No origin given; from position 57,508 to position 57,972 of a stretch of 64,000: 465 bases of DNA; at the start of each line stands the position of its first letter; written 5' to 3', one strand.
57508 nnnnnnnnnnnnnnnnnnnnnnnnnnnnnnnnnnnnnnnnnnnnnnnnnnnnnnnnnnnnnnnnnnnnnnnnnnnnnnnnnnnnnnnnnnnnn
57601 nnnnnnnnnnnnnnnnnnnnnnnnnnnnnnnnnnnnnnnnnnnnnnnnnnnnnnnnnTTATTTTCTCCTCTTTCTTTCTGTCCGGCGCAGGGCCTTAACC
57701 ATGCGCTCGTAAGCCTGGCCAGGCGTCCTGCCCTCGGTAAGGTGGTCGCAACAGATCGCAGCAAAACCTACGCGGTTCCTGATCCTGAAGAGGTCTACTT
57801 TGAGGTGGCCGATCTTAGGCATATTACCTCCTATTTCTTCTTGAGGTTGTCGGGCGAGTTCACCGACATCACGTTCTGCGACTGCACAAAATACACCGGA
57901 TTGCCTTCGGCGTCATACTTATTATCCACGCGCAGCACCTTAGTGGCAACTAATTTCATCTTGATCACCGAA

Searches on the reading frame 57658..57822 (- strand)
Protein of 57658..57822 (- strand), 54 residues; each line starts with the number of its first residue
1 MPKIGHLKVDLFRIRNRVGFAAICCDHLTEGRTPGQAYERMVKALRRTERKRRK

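Call 4: search_protein_families(library=pfam, proteins=[window:57658-57822:-], max_evalue=0.1)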
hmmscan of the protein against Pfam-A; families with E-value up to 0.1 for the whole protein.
window:57658-57822:- (54 aa): 0 families

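Call 5: search_protein_families(library=phrogs, proteins=[window:57658-57822:-], max_evalue=0.1)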
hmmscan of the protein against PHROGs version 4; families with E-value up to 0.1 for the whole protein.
window:57658-57822:- (54 aa): 0 families

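Call 6: search_protein_families(library=ncbifam, proteins=[window:57658-57822:-], max_evalue=0.1)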
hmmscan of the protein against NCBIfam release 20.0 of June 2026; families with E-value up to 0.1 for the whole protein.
window:57658-57822:- (54 aa): 0 families

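Call 9: search_protein_families(library=padloc, proteins=[window:57658-57822:-], max_evalue=0.1)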
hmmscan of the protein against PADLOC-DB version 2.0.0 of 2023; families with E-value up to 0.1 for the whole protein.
window:57658-57822:- (54 aa): 0 families

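Call 19: find_homologous_proteins(query=window:57658-57822:-, max_evalue=0.01)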
Query window:57658-57822:- (54 aa): 26 proteins with E <= 0.01 among 26 candidates.
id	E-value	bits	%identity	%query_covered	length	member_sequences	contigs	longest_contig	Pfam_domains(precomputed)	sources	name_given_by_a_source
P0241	3.2e-29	116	100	100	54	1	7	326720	-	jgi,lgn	-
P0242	7.9e-21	90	81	100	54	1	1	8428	-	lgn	-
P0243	2.1e-20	89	75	96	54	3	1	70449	-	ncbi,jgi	jgi:hypothetical protein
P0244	3.9e-20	88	76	94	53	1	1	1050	-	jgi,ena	-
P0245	4.1e-20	88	75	96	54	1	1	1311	-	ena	-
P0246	5.7e-20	87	75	96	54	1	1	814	-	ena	-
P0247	8.8e-19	84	76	91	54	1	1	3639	-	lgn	-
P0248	9.7e-19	83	75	96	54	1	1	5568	-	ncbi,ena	-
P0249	1.6e-18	83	78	91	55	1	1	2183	-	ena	-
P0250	1.9e-18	82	73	94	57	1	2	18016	-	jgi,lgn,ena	-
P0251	3.4e-18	82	78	93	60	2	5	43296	-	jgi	-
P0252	4.5e-18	81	76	91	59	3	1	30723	-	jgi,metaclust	jgi:hypothetical protein|metaclust:\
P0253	5.5e-18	81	76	93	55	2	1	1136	-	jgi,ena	-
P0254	1.0e-17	80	75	94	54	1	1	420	-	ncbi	-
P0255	1.6e-17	80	73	96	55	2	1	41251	-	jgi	-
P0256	1.8e-17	79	73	91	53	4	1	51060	-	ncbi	ncbi:MAG: hypothetical protein WDL87_10685 [Candidatus Omnitrophota bacterium]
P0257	1.8e-17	79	69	94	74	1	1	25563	-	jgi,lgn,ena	-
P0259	4.6e-17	78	67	96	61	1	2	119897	-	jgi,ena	jgi:hypothetical protein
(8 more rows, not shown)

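Call 20: find_encoding_contigs(protein=P0257, flank=10000, max_places=2)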
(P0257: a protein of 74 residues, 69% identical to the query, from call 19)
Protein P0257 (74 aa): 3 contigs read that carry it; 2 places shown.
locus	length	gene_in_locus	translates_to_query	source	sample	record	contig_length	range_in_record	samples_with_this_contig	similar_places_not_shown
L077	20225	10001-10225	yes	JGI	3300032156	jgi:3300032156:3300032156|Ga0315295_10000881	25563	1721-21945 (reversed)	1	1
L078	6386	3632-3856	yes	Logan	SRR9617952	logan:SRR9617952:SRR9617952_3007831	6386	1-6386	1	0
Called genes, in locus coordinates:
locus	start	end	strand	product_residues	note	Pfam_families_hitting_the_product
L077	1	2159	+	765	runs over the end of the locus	PF00317:Ribonuc_red_lgN, PF02867:Ribonuc_red_lgC, PF12637:TSCPD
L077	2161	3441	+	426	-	PF01676:Metalloenzyme, PF10143:PhosphMutase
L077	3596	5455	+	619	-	PF01134:GIDA, PF07992:Pyr_redox_2 (faint), PF12831:FAD_oxidored (weak), PF21680:GIDA_C_1st, PF13932:SAM_GIDA_C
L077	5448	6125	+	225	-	PF13484:Fer4_16 (weak)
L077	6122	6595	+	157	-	PF03449:GreA_GreB_N, PF01272:GreA_GreB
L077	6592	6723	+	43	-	-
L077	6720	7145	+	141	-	-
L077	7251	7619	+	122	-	-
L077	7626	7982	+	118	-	-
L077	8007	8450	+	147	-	-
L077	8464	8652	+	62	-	-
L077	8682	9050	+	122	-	PF06252:GemA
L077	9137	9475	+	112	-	-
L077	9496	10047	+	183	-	-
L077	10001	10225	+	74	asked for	-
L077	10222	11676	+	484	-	PF01266:DAO (faint), PF01593:Amino_oxidase, PF13450:NAD_binding_8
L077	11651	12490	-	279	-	PF02401:LYTB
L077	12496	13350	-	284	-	PF00494:SQS_PSY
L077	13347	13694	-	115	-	-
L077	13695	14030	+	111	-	PF18916:Lycopene_cyc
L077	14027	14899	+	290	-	PF25062:ARM_TT21_N (faint), PF13424:TPR_12 (faint), PF14559:TPR_19 (faint), PF13431:TPR_17 (faint), PF23914:TPR_CcmH_CycH (weak), PF00515:TPR_1 (faint), PF07719:TPR_2 (faint), PF13181:TPR_8 (faint), +2 more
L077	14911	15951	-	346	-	PF00348:polyprenyl_synt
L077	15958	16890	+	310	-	PF01040:UbiA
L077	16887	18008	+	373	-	PF01266:DAO (weak), PF07992:Pyr_redox_2, PF13450:NAD_binding_8 (weak), PF13454:NAD_binding_9 (faint), PF00070:Pyr_redox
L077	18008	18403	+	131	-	PF07681:DoxX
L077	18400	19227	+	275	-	PF03958:Secretin_N, PF00263:Secretin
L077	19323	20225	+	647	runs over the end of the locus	PF02922:CBM_48, PF00128:Alpha-amylase, PF02806:Alpha-amylase_C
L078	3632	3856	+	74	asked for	-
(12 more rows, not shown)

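Call 21: find_encoding_contigs(protein=P0259, flank=10000, max_places=2)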
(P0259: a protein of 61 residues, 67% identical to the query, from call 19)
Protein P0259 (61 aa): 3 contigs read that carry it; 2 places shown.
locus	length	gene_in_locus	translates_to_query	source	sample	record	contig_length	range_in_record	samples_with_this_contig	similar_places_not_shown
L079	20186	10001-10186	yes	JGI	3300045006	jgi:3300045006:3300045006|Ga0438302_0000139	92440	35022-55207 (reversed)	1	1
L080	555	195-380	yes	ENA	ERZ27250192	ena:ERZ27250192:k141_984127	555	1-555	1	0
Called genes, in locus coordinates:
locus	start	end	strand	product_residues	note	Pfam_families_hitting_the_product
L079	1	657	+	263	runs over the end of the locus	PF00218:IGPS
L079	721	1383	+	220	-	PF00697:PRAI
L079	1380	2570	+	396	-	PF00291:PALP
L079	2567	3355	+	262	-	PF00290:Trp_syntA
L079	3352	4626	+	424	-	PF00675:Peptidase_M16, PF05193:Peptidase_M16_C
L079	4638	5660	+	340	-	PF01595:CNNM, PF00571:CBS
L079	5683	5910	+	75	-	PF18930:DUF5679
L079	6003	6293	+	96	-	PF02410:RsfS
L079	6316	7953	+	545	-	PF03485:Arg_tRNA_synt_N, PF00750:tRNA-synt_1d, PF09334:tRNA-synt_1g (faint), PF05746:DALR_1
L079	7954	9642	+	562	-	PF01368:DHH, PF02272:DHHA1, PF17768:RecJ_OB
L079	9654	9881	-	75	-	PF00830:Ribosomal_L28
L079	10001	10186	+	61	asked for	-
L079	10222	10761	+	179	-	PF00383:dCMP_cyt_deam_1, PF14437:MafB19-deam, PF14439:Bd3614-deam (weak)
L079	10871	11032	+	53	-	-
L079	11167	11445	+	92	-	PF00312:Ribosomal_S15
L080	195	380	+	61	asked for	-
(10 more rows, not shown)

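Call 22: find_encoding_contigs(protein=P0243, flank=10000, max_places=2)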
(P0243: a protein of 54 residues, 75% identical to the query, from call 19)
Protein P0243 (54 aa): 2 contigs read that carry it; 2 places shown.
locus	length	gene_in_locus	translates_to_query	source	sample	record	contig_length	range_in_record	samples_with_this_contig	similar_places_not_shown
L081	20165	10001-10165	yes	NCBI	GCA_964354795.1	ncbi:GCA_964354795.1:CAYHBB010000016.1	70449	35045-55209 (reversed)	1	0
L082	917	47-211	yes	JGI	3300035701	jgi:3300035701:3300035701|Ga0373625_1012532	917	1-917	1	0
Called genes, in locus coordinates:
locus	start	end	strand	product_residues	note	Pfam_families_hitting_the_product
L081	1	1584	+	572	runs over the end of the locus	PF05157:MshEN, PF00437:T2SSE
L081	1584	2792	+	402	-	PF28597:T2SSF_N, PF00482:T2SSF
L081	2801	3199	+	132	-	PF07963:N_methyl, PF08334:T2SSG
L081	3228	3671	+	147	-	PF07963:N_methyl (weak), PF12019:GspH (weak)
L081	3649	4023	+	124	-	-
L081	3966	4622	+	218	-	PF07963:N_methyl, PF11612:T2SSJ (weak)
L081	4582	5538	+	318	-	PF21687:T2SSK_1st (faint)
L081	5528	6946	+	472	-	PF11104:PilM_2, PF05137:PilN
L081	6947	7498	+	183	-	-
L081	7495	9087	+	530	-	PF00672:HAMP, PF07228:SpoIIE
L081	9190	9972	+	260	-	PF14023:Bestrophin-like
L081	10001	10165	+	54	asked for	-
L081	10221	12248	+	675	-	PF00343:Phosphorylase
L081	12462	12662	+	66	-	PF00313:CSD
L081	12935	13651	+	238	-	PF01553:Acyltransferase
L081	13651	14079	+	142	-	-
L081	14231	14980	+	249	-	PF04402:SIMPL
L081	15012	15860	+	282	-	PF07705:CARDB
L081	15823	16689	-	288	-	PF02401:LYTB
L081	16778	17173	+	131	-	PF03819:MazG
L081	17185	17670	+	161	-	PF20589:DUF6790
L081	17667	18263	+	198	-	PF12685:SpoIIIAH (weak)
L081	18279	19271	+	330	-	PF01087:GalP_UDP_transf, PF16285:DUF4931_N (weak), PF01230:HIT (faint), PF16268:DUF4921 (weak), PF02744:GalP_UDP_tr_C (weak)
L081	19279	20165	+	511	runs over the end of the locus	PF02321:OEP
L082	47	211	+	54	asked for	-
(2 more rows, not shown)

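Call 34: predict_structure(alignment_id=A2)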
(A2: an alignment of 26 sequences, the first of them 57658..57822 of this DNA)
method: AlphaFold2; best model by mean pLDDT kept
length: 54 residues; sequences in the alignment: 26
mean_pLDDT: 88.4   pTM: 0.69
mean pLDDT of the five models: 88.4, 88.0, 88.0, 87.8, 85.7
residues with pLDDT >= 90: 33; 70-90: 18; 50-70: 3; < 50: 0
segments of 3 or more residues with pLDDT < 50: none
pLDDT, mean of each block of 10 residues (from residue 1): 73 92 93 95 91 84
secondary structure, 60 per line:
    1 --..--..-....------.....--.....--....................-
elements in order: E10-13 E20-24 E27-31 H34-53

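Call 42: find_encoding_contigs(protein=P0242, flank=8000, max_places=1)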
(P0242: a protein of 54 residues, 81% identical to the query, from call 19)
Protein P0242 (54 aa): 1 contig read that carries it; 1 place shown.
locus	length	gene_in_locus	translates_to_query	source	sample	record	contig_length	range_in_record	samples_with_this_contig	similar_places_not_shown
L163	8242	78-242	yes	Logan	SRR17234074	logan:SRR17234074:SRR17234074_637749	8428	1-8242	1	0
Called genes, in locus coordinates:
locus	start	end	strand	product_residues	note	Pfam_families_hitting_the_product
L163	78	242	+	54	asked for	-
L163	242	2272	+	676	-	PF00343:Phosphorylase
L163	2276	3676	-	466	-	PF14403:CP_ATPgrasp_2 (weak)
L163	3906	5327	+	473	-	PF01523:PmbA_TldD_1st, PF19290:PmbA_TldD_2nd (faint), PF19289:PmbA_TldD_3rd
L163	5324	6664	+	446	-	PF01523:PmbA_TldD_1st, PF19289:PmbA_TldD_3rd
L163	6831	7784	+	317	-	PF00682:HMGL-like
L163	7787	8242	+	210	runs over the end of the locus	PF01081:Aldolase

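Call 43: find_encoding_contigs(protein=P0256, flank=8000, max_places=1)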
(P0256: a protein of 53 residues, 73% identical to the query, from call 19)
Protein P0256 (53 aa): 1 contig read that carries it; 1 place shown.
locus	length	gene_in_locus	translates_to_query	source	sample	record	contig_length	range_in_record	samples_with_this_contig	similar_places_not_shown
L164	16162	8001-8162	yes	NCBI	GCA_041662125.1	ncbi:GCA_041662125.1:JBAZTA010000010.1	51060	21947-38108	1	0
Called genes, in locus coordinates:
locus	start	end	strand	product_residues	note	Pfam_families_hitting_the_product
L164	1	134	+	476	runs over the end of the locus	PF00072:Response_reg, PF00989:PAS, PF13426:PAS_9, PF01966:HD, PF13487:HD_5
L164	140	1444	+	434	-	PF02310:B12-binding, PF04055:Radical_SAM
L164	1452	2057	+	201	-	PF13428:TPR_14 (faint), PF13432:TPR_16 (faint), PF07719:TPR_2 (faint), PF13181:TPR_8 (faint), PF13374:TPR_10 (faint), PF13414:TPR_11 (faint), PF13424:TPR_12, PF00515:TPR_1 (weak), +4 more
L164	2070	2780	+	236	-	-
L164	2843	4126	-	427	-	PF13433:Peripla_BP_5, PF13458:Peripla_BP_6, PF01094:ANF_receptor, PF13433:Peripla_BP_5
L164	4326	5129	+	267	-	PF00730:HhH-GPD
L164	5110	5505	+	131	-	PF14559:TPR_19 (faint)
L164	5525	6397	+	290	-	PF04055:Radical_SAM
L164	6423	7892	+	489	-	PF01229:Glyco_hydro_39 (weak)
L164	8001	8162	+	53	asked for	-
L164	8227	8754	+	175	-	-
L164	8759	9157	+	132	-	PF00156:Pribosyltran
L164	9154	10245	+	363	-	PF04015:DUF362, PF00037:Fer4 (faint), PF12837:Fer4_6 (faint), PF14697:Fer4_21 (faint), PF13187:Fer4_9 (weak), PF13237:Fer4_10, PF12838:Fer4_7 (weak), PF13484:Fer4_16 (faint)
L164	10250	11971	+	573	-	PF00999:Na_H_Exchanger, PF00359:PTS_EIIA_2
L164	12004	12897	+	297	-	PF13432:TPR_16 (faint), PF21033:RMD1-3 (faint), PF23914:TPR_CcmH_CycH (weak), PF25060:ARM_TT21_2nd (faint), PF25062:ARM_TT21_N (faint), PF00515:TPR_1 (faint), PF16811:TAtT (weak), PF13181:TPR_8 (weak), +6 more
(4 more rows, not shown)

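Call 44: find_encoding_contigs(protein=P0255, flank=8000, max_places=1)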
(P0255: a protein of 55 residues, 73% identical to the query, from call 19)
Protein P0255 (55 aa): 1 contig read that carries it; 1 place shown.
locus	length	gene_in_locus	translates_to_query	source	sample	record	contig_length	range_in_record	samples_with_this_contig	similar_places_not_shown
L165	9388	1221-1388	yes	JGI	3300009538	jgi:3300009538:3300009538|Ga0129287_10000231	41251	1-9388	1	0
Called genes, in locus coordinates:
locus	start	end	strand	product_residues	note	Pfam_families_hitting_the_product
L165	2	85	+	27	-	?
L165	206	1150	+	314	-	-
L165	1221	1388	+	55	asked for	-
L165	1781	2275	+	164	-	-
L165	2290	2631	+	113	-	-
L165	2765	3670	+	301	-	PF00005:ABC_tran, PF13304:AAA_21 (weak)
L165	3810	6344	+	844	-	PF01061:ABC2_membrane (weak), PF12679:ABC2_membrane_2, PF12698:ABC2_membrane_3 (weak), PF23357:DUF7088, PF09822:ABC_transp_aux, PF14258:DUF4350 (faint)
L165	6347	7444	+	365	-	PF14238:DUF4340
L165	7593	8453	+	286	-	-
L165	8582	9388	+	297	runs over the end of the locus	PF05359:DUF748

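Call 45: find_encoding_contigs(protein=P0251, flank=8000, max_places=1)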
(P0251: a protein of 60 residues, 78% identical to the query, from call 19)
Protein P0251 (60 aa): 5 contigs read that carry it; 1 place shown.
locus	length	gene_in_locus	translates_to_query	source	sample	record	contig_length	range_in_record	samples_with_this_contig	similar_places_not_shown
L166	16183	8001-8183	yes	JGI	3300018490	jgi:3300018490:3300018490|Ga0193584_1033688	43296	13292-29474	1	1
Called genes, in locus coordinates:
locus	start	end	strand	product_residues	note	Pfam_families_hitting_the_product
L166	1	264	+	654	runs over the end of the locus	PF00005:ABC_tran, PF02463:SMC_N (faint), PF13304:AAA_21 (faint), PF12704:MacB_PCD, PF02687:FtsX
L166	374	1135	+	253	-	PF01975:SurE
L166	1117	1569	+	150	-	-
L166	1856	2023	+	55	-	-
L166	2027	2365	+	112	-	-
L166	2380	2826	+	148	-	-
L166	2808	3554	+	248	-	PF00731:AIRC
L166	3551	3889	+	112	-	PF11699:CENP-C_C (weak), PF07883:Cupin_2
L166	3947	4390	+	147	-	PF02675:AdoMet_dc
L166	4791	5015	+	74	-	-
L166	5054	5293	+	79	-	-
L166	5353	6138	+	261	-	PF03958:Secretin_N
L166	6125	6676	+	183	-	PF01661:Macro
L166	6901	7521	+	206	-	-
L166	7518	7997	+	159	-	PF00383:dCMP_cyt_deam_1, PF14437:MafB19-deam, PF14439:Bd3614-deam (faint)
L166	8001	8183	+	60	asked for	-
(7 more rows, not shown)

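Call 68: search_protein_representatives(alignment_id=A2)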
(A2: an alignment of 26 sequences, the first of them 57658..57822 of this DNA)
Query: 26 sequences, 55 profile positions. Proteins with E-value up to 0.001 (for the whole library): 44; up to 1e-10: 29; up to 1e-30: 0. The best 44 are listed.
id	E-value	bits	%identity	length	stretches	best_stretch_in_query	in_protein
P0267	3.3e-29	116.4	-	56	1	1-53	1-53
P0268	1.1e-24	102.0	-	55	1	3-53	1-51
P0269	6.4e-24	99.5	-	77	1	3-52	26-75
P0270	9.5e-22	92.5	-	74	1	3-54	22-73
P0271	8.6e-21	89.5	-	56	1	3-53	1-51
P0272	1.8e-20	88.4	-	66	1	3-50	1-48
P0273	2.9e-20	87.8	-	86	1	6-53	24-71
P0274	3.0e-20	87.7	-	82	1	3-53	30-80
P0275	1.3e-19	85.7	-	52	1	3-53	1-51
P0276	1.9e-19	85.1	-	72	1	3-54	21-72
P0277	4.1e-18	80.9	-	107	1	3-53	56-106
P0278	7.4e-18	80.1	-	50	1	3-52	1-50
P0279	9.4e-18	79.7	-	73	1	11-53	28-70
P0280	1.0e-17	79.6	-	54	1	3-54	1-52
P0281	1.7e-16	75.7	-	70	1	4-49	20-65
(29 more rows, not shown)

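Call 70: search_protein_families(library=pfam, alignment_id=A4, max_evalue=0.05)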
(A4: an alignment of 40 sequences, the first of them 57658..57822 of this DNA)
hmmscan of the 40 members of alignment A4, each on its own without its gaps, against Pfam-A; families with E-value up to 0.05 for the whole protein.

A. member 1, window:57658-57822:- (54 aa): 0 families

B. families by the number of members that match (of 40 scanned): 16 families
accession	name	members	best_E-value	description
PF00216.26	Bac_DNA_binding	1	1e-15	Bacterial DNA-binding protein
PF01863.23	YgjP-like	1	2.6e-07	YgjP-like, metallopeptidase domain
PF18291.6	HU-HIG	1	2.7e-07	HU domain fused to wHTH, Ig, or Glycine-rich motif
PF18289.6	HU-CCDC81_euk_2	1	0.00035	CCDC81 eukaryotic HU domain 2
PF00886.24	Ribosomal_S16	1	0.00087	Ribosomal protein S16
PF18175.6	HU-CCDC81_bac_2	1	0.002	CCDC81-like prokaryotic HU domain 2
PF15072.12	HROB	1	0.0034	Homologous recombination OB-fold protein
PF25821.1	DUF7950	1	0.0054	Domain of unknown function (DUF7950)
PF14601.11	TFX_C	1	0.023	DNA_binding protein, TFX, C-term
PF10834.13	DUF2560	1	0.024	Protein of unknown function (DUF2560)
PF14908.11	HU-CCDC81_euk_1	1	0.024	CCDC81 eukaryotic HU domain 1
PF09039.17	HTH_Tnp_Mu_2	1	0.024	Mu DNA binding, I gamma subdomain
PF02467.21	Whib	1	0.029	Transcription factor WhiB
PF14260.11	zf-C4pol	1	0.035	C4-type zinc-finger of DNA polymerase delta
PF05235.19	CHAD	1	0.035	CHAD domain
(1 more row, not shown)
